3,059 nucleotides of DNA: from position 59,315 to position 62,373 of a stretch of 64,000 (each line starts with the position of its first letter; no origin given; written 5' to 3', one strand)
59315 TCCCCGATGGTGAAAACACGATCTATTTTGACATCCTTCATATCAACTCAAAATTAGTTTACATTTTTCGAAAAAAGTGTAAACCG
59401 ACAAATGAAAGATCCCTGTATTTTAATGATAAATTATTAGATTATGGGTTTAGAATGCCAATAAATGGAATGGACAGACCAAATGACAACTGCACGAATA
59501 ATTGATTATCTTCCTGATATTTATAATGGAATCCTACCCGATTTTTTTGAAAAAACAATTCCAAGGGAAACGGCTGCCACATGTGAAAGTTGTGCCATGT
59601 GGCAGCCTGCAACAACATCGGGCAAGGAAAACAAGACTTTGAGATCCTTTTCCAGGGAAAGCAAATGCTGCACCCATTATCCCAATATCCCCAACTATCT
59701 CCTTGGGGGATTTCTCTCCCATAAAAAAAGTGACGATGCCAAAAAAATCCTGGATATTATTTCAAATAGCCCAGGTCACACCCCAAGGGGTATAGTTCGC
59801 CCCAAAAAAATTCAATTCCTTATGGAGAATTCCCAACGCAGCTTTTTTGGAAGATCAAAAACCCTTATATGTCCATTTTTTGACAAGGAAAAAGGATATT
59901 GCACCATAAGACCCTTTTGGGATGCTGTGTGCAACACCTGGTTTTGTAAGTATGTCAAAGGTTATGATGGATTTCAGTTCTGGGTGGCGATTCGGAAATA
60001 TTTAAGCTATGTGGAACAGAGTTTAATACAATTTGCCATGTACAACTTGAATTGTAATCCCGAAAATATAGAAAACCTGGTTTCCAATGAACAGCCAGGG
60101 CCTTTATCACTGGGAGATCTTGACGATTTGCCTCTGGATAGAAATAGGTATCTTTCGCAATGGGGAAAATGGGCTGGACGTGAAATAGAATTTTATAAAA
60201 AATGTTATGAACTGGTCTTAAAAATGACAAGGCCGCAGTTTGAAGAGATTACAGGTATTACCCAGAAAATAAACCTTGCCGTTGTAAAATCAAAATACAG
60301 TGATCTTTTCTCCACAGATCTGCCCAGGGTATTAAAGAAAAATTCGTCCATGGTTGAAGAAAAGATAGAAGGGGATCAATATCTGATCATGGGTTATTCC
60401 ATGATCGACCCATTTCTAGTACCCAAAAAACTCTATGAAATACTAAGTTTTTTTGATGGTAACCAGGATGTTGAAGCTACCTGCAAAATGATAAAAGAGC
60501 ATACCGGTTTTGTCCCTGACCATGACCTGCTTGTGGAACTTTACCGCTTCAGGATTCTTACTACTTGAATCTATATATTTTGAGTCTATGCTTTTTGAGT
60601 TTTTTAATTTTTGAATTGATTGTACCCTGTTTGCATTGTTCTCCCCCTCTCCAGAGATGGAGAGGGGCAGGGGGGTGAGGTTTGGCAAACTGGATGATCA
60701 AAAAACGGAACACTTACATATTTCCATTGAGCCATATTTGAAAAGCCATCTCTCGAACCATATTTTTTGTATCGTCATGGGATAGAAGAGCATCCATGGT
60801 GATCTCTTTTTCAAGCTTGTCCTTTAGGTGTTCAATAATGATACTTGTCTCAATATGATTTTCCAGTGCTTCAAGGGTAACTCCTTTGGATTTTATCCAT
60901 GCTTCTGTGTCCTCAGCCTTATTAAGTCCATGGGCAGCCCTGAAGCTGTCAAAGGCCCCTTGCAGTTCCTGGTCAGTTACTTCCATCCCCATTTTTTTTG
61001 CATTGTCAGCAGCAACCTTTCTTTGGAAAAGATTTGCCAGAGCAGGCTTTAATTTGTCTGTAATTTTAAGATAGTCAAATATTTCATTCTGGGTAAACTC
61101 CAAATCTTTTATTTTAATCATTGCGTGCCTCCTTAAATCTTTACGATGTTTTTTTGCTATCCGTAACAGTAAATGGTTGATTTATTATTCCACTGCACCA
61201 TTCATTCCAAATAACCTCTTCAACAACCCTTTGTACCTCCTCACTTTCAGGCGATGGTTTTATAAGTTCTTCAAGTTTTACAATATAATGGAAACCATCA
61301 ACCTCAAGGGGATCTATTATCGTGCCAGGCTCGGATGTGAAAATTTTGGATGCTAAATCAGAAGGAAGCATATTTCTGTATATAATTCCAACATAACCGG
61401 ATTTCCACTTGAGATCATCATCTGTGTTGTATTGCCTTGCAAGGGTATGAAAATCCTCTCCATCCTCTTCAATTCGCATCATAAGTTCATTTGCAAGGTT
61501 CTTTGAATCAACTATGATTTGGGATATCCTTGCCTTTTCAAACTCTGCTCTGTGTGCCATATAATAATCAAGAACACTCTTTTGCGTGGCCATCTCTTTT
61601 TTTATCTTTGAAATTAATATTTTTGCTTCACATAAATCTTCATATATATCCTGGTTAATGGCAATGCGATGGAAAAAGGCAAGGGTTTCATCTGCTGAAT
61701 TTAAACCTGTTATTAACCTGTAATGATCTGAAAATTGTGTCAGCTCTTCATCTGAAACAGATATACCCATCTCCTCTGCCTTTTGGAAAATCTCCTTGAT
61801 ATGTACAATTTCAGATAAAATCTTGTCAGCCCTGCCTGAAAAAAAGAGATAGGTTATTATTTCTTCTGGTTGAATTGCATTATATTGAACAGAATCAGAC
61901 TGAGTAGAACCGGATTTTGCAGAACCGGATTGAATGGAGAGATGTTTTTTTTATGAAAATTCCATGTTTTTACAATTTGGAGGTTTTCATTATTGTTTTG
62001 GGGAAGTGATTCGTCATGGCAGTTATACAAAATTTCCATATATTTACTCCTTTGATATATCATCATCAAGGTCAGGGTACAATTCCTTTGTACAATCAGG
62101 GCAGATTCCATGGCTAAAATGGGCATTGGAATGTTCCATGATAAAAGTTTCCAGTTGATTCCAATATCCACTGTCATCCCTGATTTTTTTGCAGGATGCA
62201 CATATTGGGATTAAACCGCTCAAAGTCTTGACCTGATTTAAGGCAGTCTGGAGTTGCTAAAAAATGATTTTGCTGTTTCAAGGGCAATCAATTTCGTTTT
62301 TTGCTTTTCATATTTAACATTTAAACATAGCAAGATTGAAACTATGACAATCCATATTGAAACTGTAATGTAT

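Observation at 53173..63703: Candidate undescribed double-glycine peptide system: cNMP-gated PCAT, TolC-like and HlyD proteins, GG-leader precursor, unknown Cys-rich protein and two parvulin/SurA-like genes, next to an IS remnant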

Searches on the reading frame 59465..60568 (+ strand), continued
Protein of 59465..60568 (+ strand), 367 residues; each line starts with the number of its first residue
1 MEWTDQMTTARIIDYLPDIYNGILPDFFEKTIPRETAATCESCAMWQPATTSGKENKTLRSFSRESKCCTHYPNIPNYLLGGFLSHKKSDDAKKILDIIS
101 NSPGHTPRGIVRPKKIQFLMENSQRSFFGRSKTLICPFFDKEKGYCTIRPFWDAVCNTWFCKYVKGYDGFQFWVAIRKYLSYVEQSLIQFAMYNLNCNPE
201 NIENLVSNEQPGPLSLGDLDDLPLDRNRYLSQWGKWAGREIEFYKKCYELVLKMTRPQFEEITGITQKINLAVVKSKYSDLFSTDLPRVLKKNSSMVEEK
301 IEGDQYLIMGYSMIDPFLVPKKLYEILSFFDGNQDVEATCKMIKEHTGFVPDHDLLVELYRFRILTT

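Call 43: search_protein_families(library=pfam, proteins=[L052:7637-9196:-, L052:6746-7636:-, L052:2529-6437:-, L052:9497-9901:+, L052:11103-11918:-, L052:12766-13461:-, L052:14604-15404:+, L052:9995-11089:+, L052:12095-12631:-, L052:14184-15491:-], max_evalue=0.01)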
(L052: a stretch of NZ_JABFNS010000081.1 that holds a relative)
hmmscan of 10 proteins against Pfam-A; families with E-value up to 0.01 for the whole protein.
L052:7637-9196:- (519 aa): 0 families

L052:6746-7636:- (296 aa): 3 families
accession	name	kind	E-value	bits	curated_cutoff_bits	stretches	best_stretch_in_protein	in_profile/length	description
PF10118.14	Metal_hydrol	-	8.4e-72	242.2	33.2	1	27-271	4-247/247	Predicted metal-dependent hydrolase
PF11583.14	AurF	-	0.0036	16.9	29.6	1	91-221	112-237/282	P-aminobenzoate N-oxygenase AurF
PF03232.19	COQ7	-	0.0068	16.5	23.5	1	76-200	28-153/169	Ubiquinone biosynthesis protein COQ7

L052:2529-6437:- (1302 aa): 5 families
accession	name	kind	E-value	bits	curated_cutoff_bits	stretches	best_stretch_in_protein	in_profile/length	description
PF13507.12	GATase_5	-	3e-104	348.2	27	1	1046-1301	1-260/260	CobB/CobQ-like glutamine amidotransferase domain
PF22689.1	FGAR-AT_PurM_N-like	-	3.4e-83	277.6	27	1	653-812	1-160/160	FGAR-AT PurM_N-like domain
PF02769.27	AIRS_C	-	5.2e-51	173.3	23.1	2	437-594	1-153/156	AIR synthase related protein, C-terminal domain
PF18076.6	FGAR-AT_N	-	7e-37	126.4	26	1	38-156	1-115/115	Formylglycinamide ribonucleotide amidotransferase N-terminal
PF18072.6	FGAR-AT_linker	-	5.2e-24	84.9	26.6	1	177-226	1-50/50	Formylglycinamide ribonucleotide amidotransferase linker domain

L052:9497-9901:+ (134 aa): 0 families

L052:11103-11918:- (271 aa): 0 families

L052:12766-13461:- (231 aa): 0 families

L052:14604-15404:+ (266 aa): 1 family
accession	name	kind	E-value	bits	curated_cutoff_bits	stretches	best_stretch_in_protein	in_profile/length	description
PF00590.25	TP_methylase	-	2.5e-51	175.1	27.8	1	9-215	2-211/212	Tetrapyrrole (Corrin/Porphyrin) Methylases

L052:9995-11089:+ (364 aa): 0 families

L052:12095-12631:- (178 aa): 1 family
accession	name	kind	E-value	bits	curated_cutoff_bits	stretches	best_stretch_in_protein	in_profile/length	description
PF09537.16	DUF2383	-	3.2e-13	50.2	30.8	1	41-141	3-106/111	Domain of unknown function (DUF2383)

L052:14184-15491:- (435 aa): 0 families

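Call 61: fold_search(model_id=the predicted structure, library=pdb)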
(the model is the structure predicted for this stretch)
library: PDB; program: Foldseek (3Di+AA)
matches with E <= 10: 140; with E <= 0.001: 0
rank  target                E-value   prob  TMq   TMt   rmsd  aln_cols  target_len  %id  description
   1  5v1v_A                9.3e-02  1.00  0.18  0.58   3.9        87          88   16  TbiB1 in Complex with the TbiA(alpha) Leader Peptide (released 2018-09-05)
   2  5v1u_A                1.6e-01  0.99  0.16  0.55   4.1        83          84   17  TbiB1 in Complex with the TbiA(beta) Leader Peptide (released 2018-09-05)
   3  5v1u_B                2.3e-01  0.97  0.16  0.55   4.1        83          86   17  TbiB1 in Complex with the TbiA(beta) Leader Peptide (released 2018-09-05)
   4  4bs9                  2.4e-01  0.97  0.17  0.09   4.2        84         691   25  Structure of the heterocyclase TruD (released 2013-11-06)
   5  7vzu_A                4.0e-01  0.89  0.17  0.10   3.9        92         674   20  The structure of GdmN Y82F mutant (released 2022-11-16)
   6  4v1t_B                5.5e-01  0.87  0.16  0.08   4.4        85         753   19  Heterocyclase in complex with substrate and Cofactor (released 2015-01-14)
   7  9pd5_K                7.5e-01  0.07  0.07  0.14  24.8       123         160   18  NER dual incision complex - NoF (released 2026-02-18)
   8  8vpo                  1.1e+00  0.90  0.18  0.15   3.2        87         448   11  X-Ray Crystal Structure of TigE from Paramaledivibacter caminithermalis (released 2024-02-07)
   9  4v1t_A                1.1e+00  0.60  0.16  0.08   4.3        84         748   25  Heterocyclase in complex with substrate and Cofactor (released 2015-01-14)
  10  4v1v_B                1.2e+00  0.66  0.16  0.08   4.4        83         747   23  Heterocyclase in complex with substrate and Cofactor (released 2015-01-14)
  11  5doo_B                1.3e+00  0.23  0.16  0.12  10.4       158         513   14  The structure of PKMT2 from Rickettsia typhi (released 2016-08-10)
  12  4v1u_A                1.4e+00  0.54  0.16  0.08   4.3        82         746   23  Heterocyclase in complex with substrate and Cofactor (released 2015-01-14)
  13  4v1v_A                1.6e+00  0.57  0.16  0.09   4.4        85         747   22  Heterocyclase in complex with substrate and Cofactor (released 2015-01-14)
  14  8w09_A                1.6e+00  0.06  0.09  0.11  13.2       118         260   10  HIV-1 wild-type intasome core (released 2024-04-17)
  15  8hkr_B                1.6e+00  0.18  0.17  0.16  18.6       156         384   12  Crystal Structure of Histone H3 Lysine 79 (H3K79) Methyltransferase Rv2067c from Mycobacterium tuberculosis (released 2023-10-18)
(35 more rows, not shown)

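Call 65: search_protein_families(library=ncbifam, proteins=[L052:9995-11089:+, P0100, P0135, P0185, P0168, P0147, L058:9992-11086:+, L074:9962-11095:+], max_evalue=1)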
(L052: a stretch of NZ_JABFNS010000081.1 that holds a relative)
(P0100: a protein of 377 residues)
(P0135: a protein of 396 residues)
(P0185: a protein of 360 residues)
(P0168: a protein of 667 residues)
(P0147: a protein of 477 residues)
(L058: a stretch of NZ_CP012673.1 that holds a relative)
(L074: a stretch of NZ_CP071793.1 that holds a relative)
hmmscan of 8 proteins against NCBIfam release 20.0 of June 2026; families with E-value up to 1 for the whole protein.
L052:9995-11089:+ (364 aa): 0 families

P0100 (377 aa): 0 families

P0135 (396 aa): 0 families

P0185 (360 aa): 0 families

P0168 (667 aa): 0 families

P0147 (477 aa): 0 families

L058:9992-11086:+ (364 aa): 0 families

L074:9962-11095:+ (377 aa): 0 families

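Call 66: search_protein_families(library=pfam, proteins=[L004:8743-9870:-, L003:13397-14530:-, L004:8402-8605:+], max_evalue=5)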
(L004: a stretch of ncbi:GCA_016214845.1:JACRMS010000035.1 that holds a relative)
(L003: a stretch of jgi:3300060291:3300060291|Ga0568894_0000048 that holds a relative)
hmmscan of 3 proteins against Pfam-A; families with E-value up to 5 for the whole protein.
L004:8743-9870:- (375 aa): 0 families

L003:13397-14530:- (377 aa): 2 families
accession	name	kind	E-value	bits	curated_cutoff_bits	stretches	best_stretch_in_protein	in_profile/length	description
PF22021.2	RbmA-like_FnIII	-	0.094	13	27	1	107-143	21-57/111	RbmA-like, FnIII domain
PF19420.4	DDAH_eukar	-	0.14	11.8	23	1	195-230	187-222/291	N,N dimethylarginine dimethylhydrolase, eukaryotic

L004:8402-8605:+ (67 aa): 2 families
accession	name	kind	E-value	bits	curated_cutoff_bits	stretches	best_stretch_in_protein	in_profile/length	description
PF02604.26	PhdYeFM_antitox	-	3.2e-10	40.1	29.8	1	11-60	3-51/74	Antitoxin Phd_YefM, type II toxin-antitoxin system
PF18506.7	RelB-like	-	0.014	15.6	27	1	33-59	4-30/62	RelB Antitoxin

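Call 69: find_encoding_contigs(protein=P0001, flank=10000, max_places=1)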
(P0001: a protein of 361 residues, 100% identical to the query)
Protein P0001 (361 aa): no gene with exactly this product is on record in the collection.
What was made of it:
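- Tried and rejected: Look-up of the Desulfamplus contig beyond the window end failed, because P0001 is not on record (call 69).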

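Call 71: search_protein_families(library=pfam, proteins=[L001:8701-8880:+, L020:1244-1567:+, L019:882-1094:+, L070:8892-9077:+], max_evalue=10)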
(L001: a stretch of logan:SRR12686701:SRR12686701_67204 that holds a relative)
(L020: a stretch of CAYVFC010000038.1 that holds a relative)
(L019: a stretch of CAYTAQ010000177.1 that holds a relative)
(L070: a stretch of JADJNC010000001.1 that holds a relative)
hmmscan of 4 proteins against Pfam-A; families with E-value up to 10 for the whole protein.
L001:8701-8880:+ (59 aa): 1 family
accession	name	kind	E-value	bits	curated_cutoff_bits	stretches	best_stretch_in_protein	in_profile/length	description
PF05638.18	T6SS_HCP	-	0.00022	21.9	23.5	1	31-55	1-25/129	Type VI secretion system effector, Hcp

L020:1244-1567:+ (107 aa): 2 families
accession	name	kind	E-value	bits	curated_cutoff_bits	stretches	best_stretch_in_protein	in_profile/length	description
PF07862.16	Nif11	-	2.6e-07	31.3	23.8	2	41-58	31-48/48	Nif11 domain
PF24752.1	DUF7697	-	0.036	14.5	27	1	32-52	4-24/52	Family of unknown function (DUF7697)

L019:882-1094:+ (70 aa): 2 families
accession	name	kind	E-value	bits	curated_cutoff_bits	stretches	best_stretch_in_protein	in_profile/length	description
PF13443.12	HTH_26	-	0.065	13.9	22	1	3-34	10-43/63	Cro/C1-type HTH DNA-binding domain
PF19326.5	AMP_deaminase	-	0.18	10.6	27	1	11-59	207-255/630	AMP deaminase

L070:8892-9077:+ (61 aa): 2 families
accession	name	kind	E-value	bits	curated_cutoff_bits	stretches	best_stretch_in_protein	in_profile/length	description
PF03047.20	ComC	-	0.0051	17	20.4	1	11-29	12-30/31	COMC family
PF13202.12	EF-hand_5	-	0.061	13.3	25.9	1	7-20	11-24/25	EF hand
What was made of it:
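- Closest known: NHLP/Nif11-leader RiPP systems. Same: One distant relative (L020) uses a true Nif11 leader (call 71).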

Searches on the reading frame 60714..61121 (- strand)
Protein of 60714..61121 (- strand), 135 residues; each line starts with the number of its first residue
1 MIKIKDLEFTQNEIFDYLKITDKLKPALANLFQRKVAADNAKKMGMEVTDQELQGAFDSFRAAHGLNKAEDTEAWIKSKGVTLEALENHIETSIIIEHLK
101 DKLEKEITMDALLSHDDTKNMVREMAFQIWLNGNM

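Call 3: search_protein_families(library=pfam, proteins=[window:60714-61121:-], max_evalue=0.1)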
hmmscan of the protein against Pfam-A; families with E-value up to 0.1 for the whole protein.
window:60714-61121:- (135 aa): 5 families
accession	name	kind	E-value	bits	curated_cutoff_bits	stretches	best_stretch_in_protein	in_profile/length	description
PF13624.11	SurA_N_3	-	1.3e-05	25.5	27.2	1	26-99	86-161/162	SurA-like N-terminal domain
PF09312.16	SurA_N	-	0.00026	21.6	30.8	1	29-100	48-118/118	SurA N-terminal domain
PF21811.2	RdfA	-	0.00095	19.4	27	1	28-113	36-123/195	Rod-determining factor A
PF13623.11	SurA_N_2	-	0.0049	17.2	28.5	1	27-59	89-121/145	SurA-like N-terminal domain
PF22924.1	ACOX_C_alpha1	-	0.076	13.2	27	1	11-77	45-111/169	Acyl-CoA oxidase, C-alpha1 domain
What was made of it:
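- Checked: SurA_N-like gene 60714-61121(-) and parvulin-like gene 61141-61770(-) (call 3).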

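Call 4: search_protein_families(library=ncbifam, proteins=[window:60714-61121:-], max_evalue=0.1)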
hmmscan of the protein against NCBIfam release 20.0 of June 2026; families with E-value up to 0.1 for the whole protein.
window:60714-61121:- (135 aa): 2 families
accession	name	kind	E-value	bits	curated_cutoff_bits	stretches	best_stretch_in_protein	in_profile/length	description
TIGR04500.1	PpiC_rel_mature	subfamily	9.2e-14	51.4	180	1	16-125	105-214/340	TIGR04500 family putative peptide maturation system protein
NF000809.0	PRK00059.1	equivalog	1.5e-05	24.6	303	1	21-110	83-175/336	peptidylprolyl isomerase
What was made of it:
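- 60714..61121 (-): SurA_N-like 135-aa protein with no signal peptide. TIGR04500 51 bits, cutoff 180 (calls 3, 4).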

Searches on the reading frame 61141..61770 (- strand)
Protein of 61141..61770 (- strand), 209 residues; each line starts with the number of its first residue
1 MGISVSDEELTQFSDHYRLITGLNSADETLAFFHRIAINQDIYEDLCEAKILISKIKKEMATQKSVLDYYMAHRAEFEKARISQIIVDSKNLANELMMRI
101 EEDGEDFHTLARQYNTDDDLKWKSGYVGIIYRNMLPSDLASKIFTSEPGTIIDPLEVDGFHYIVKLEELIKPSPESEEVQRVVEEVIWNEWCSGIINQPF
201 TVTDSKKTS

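Call 3: search_protein_families(library=pfam, proteins=[window:61141-61770:-], max_evalue=0.1)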
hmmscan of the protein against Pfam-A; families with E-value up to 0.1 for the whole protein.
window:61141-61770:- (209 aa): 5 families
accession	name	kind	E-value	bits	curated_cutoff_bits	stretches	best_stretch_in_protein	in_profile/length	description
PF13616.12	Rotamase_3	-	2.2e-10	41.5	22.5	1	78-167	14-113/116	PPIC-type PPIASE domain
PF00639.27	Rotamase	-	4.1e-10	40.9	21.7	1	88-167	17-96/97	PPIC-type PPIASE domain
PF13145.12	Rotamase_2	-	3.9e-09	37.8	27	1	62-176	2-115/121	PPIC-type PPIASE domain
PF07435.16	YycH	-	0.0092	15.5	27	1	47-147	33-129/438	YycH protein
PF11074.14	DUF2779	-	0.053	14.2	23.3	1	33-113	40-113/126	Domain of unknown function(DUF2779)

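Call 4: search_protein_families(library=ncbifam, proteins=[window:61141-61770:-], max_evalue=0.1)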
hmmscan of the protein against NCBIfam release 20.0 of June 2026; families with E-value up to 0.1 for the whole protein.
window:61141-61770:- (209 aa): 8 families
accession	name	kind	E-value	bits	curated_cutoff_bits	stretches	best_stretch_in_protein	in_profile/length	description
TIGR04500.1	PpiC_rel_mature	subfamily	7e-16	58.4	180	1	3-192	135-326/340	TIGR04500 family putative peptide maturation system protein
NF002824.0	PRK02998.1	subfamily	2.2e-07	30.6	360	1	39-171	100-225/283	peptidylprolyl isomerase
NF000809.0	PRK00059.1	equivalog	1.2e-06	28.1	303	1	47-165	155-283/336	peptidylprolyl isomerase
NF002827.0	PRK03002.1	equivalog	2.1e-06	27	343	1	48-174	111-230/285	peptidylprolyl isomerase PrsA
NF008054.0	PRK10788.1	equivalog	7.4e-05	21.6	493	1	59-172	247-360/626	peptidylprolyl isomerase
NF003356.0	PRK04405.1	subfamily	0.00027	20.1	339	1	78-128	143-192/299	peptidylprolyl isomerase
NF008038.0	PRK10770.1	equivalog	0.00036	19.4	394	1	83-169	189-273/431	peptidylprolyl isomerase SurA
NF002846.0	PRK03095.1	equivalog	0.0013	18.2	361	1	40-178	95-230/287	peptidylprolyl isomerase PrsA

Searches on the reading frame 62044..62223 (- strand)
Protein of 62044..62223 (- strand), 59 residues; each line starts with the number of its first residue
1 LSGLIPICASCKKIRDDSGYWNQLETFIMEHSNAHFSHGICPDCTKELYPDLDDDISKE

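Call 3: search_protein_families(library=pfam, proteins=[window:62044-62223:-], max_evalue=0.1)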
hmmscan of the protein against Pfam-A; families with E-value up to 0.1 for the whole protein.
window:62044-62223:- (59 aa): 2 families
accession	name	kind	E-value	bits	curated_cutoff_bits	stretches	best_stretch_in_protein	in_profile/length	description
PF11238.13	DUF3039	-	0.0092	16.2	22.7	0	5-15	43-53/56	Protein of unknown function (DUF3039)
PF18912.6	DZR_2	-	0.041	14.2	27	0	37-50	20-33/56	Double zinc ribbon domain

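Call 4: search_protein_families(library=ncbifam, proteins=[window:62044-62223:-], max_evalue=0.1)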
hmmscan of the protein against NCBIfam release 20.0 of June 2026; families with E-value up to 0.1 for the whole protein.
window:62044-62223:- (59 aa): 0 families

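Call 6: search_protein_families(library=pfam, proteins=[window:62044-62223:-], max_evalue=10)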
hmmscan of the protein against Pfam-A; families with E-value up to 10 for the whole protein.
window:62044-62223:- (59 aa): 4 families
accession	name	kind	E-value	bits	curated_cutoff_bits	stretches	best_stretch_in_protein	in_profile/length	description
PF11238.13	DUF3039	-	0.0092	16.2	22.7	1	5-15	43-53/56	Protein of unknown function (DUF3039)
PF18912.6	DZR_2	-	0.041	14.2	27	1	37-50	20-33/56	Double zinc ribbon domain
PF23550.1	zf_Tbcl_Rhp7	-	0.13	12.3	27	1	40-48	29-37/39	DNA repair protein rhp7 treble clef domain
PF24460.1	DUF7575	-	0.13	12.1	28.5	1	41-53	6-18/28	Domain of unknown function (DUF7575)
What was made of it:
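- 62044..62393 (-): Inserted gene remnant between HlyD and the parvulin-like gene: a 51-aa TM-like ORF and a 59-aa Cys-rich C-terminal fragment. It is not part of the conserved cluster. Only weak Pfam hits (call 6).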
